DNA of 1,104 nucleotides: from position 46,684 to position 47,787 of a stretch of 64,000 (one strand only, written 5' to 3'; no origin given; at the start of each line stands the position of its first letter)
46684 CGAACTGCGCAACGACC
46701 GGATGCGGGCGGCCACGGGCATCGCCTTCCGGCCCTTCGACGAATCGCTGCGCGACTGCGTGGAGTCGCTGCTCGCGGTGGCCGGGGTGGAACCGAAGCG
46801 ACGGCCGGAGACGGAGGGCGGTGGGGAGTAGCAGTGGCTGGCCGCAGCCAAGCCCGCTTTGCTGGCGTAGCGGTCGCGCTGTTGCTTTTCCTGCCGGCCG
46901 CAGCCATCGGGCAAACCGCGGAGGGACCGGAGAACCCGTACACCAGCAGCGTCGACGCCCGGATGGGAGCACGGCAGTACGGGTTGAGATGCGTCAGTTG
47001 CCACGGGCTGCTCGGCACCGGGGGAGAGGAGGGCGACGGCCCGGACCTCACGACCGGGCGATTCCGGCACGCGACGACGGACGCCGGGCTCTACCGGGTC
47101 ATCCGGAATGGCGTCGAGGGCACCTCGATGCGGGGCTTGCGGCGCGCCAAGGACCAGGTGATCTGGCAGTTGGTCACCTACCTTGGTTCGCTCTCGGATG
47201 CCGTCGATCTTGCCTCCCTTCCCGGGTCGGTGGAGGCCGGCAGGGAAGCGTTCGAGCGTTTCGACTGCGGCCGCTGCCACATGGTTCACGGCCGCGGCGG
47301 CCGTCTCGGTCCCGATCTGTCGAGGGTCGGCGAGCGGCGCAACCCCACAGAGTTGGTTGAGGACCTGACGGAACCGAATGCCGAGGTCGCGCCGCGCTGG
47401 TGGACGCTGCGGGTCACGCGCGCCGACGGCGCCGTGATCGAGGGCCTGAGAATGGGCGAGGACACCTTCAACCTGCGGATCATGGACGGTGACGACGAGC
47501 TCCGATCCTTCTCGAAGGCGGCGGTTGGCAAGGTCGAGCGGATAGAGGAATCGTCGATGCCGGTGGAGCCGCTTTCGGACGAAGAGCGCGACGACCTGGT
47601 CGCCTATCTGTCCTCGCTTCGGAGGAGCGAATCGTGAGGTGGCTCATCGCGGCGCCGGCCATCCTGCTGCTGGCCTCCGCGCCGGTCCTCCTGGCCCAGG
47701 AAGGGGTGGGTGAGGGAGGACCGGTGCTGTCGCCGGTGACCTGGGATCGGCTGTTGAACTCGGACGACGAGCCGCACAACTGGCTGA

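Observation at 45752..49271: SDR - diheme cytochrome c - PQQ-ADH operon; D-x-D active-site motif suggests a lanthanide-dependent enzyme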

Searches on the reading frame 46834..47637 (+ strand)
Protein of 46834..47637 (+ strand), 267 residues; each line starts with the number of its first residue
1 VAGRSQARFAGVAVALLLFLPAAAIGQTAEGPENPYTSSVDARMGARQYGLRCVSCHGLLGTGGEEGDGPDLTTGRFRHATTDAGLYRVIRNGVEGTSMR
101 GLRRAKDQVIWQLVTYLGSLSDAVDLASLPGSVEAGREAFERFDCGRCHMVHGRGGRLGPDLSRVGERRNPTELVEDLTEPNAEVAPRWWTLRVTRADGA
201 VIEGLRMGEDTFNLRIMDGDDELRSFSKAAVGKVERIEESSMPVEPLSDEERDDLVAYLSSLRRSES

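Call 7: search_protein_families(library=pfam, proteins=[window:46834-47637:+], max_evalue=0.01)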
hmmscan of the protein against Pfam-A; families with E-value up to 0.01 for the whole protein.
window:46834-47637:+ (267 aa): 3 families
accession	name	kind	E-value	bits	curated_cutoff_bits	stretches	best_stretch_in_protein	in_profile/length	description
PF00034.26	Cytochrom_C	-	8.6e-19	69.1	21.3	2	133-190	1-58/90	Cytochrome c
PF13442.11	Cytochrome_CBB3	-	5.9e-17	62.2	27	1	41-117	2-68/68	Cytochrome C oxidase, cbb3-type, subunit III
PF02433.20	FixO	-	0.0066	16.4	29.6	0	157-262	101-215/219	Cytochrome C oxidase, mono-heme subunit/FixO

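Call 8: search_protein_families(library=ncbifam, proteins=[window:46834-47637:+], max_evalue=0.01)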
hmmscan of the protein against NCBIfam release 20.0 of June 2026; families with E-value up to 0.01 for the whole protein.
window:46834-47637:+ (267 aa): 11 families
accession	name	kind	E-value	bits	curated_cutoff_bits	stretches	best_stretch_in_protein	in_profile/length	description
TIGR02603.1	CxxCH_TIGR02603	domain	5.3e-26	91.2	68.15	1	132-261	2-133/134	putative heme-binding domain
NF011054.0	PRK14486.1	equivalog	1.6e-08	34.4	447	1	32-120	204-290/294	putative bifunctional cbb3-type cytochrome c oxidase subunit II/cytochrome c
NF040971.1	cytc_ExtS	equivalog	2e-08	33.8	100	1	132-183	77-128/262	selenite/tellurite reduction operon c-type cytochrome lipoprotein ExtS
TIGR04494.1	c550_PedF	equivalog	9.2e-08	32.1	122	1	32-94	39-100/133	cytochrome c-550 PedF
NF050122.1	bc1_QcrC_actin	exception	2.6e-07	30.2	200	1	9-158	8-160/253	cytochrome bc1 complex diheme cytochrome c subunit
TIGR04485.1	thiosulf_SoxX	equivalog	2.8e-07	31.2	61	1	145-183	5-47/78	sulfur oxidation c-type cytochrome SoxX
NF045774.1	cytochro_C551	exception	6.1e-07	29.4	118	0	12-94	8-86/110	cytochrome c551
NF045773.1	cytochro_C550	exception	2e-06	27.7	125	0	37-108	44-108/118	cytochrome c550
TIGR00782.1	ccoP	equivalog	2.4e-06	27.1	179.95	1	34-157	99-226/285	cytochrome-c oxidase, cbb3-type subunit III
TIGR03872.1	cytochrome_MoxG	equivalog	0.00073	19.7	147.8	0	24-97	25-98/133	cytochrome c(L), periplasmic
NF011055.0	PRK14487.1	subfamily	0.0026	17.3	218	0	157-264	107-200/212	cbb3-type cytochrome c oxidase subunit II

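Call 34: search_solved_structures(query=window:46834-47637:+, max_evalue=0.01, show_alignments=2)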
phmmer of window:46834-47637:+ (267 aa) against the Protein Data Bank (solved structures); distinct sequences matched with E-value up to 0.01: 13.
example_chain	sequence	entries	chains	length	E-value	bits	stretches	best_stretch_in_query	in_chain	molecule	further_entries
7zs0_A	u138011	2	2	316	2.9e-13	53.1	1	143-217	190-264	Hypothetical (Diheme) protein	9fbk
7zs2_A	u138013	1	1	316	4.4e-13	52.5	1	143-215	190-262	Hypothetical (Diheme) protein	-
7zs1_A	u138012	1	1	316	4.5e-13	52.5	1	143-215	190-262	Hypothetical (Diheme) protein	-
6xkx_p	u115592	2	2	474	7.6e-08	35.4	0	124-169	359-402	Cbb3-type cytochrome c oxidase subunit CcoP,Cytochrome c-type cyt cy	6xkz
8smr_G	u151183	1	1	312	3.5e-06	29.9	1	27-121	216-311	Cbb3-type cytochrome c oxidase subunit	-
8snh_G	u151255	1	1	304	2.6e-05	27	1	30-98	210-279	Cbb3-type cytochrome c oxidase subunit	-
6h5l_B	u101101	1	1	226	2.7e-05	27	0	82-161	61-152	Conserved hypothetical cytochrome protein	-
9g83_v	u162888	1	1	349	3.4e-05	26.7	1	42-120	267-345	Cbb3-type cytochrome c oxidase subunit CcoP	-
7q21_C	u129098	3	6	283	0.0014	21.3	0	9-92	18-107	Cytochrome bc1 complex cytochrome c subunit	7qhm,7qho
4xyd_B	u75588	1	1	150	0.0041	19.8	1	121-170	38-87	NorC-like protein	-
6xkw_p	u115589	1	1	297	0.0054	19.4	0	39-95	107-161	Cbb3-type cytochrome c oxidase subunit CcoP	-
7e1v_O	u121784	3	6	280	0.0068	19.1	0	22-72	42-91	Cytochrome bc1 complex cytochrome c subunit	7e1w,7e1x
8hcr_C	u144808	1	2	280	0.0068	19.1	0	22-72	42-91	Cytochrome bc1 complex cytochrome c subunit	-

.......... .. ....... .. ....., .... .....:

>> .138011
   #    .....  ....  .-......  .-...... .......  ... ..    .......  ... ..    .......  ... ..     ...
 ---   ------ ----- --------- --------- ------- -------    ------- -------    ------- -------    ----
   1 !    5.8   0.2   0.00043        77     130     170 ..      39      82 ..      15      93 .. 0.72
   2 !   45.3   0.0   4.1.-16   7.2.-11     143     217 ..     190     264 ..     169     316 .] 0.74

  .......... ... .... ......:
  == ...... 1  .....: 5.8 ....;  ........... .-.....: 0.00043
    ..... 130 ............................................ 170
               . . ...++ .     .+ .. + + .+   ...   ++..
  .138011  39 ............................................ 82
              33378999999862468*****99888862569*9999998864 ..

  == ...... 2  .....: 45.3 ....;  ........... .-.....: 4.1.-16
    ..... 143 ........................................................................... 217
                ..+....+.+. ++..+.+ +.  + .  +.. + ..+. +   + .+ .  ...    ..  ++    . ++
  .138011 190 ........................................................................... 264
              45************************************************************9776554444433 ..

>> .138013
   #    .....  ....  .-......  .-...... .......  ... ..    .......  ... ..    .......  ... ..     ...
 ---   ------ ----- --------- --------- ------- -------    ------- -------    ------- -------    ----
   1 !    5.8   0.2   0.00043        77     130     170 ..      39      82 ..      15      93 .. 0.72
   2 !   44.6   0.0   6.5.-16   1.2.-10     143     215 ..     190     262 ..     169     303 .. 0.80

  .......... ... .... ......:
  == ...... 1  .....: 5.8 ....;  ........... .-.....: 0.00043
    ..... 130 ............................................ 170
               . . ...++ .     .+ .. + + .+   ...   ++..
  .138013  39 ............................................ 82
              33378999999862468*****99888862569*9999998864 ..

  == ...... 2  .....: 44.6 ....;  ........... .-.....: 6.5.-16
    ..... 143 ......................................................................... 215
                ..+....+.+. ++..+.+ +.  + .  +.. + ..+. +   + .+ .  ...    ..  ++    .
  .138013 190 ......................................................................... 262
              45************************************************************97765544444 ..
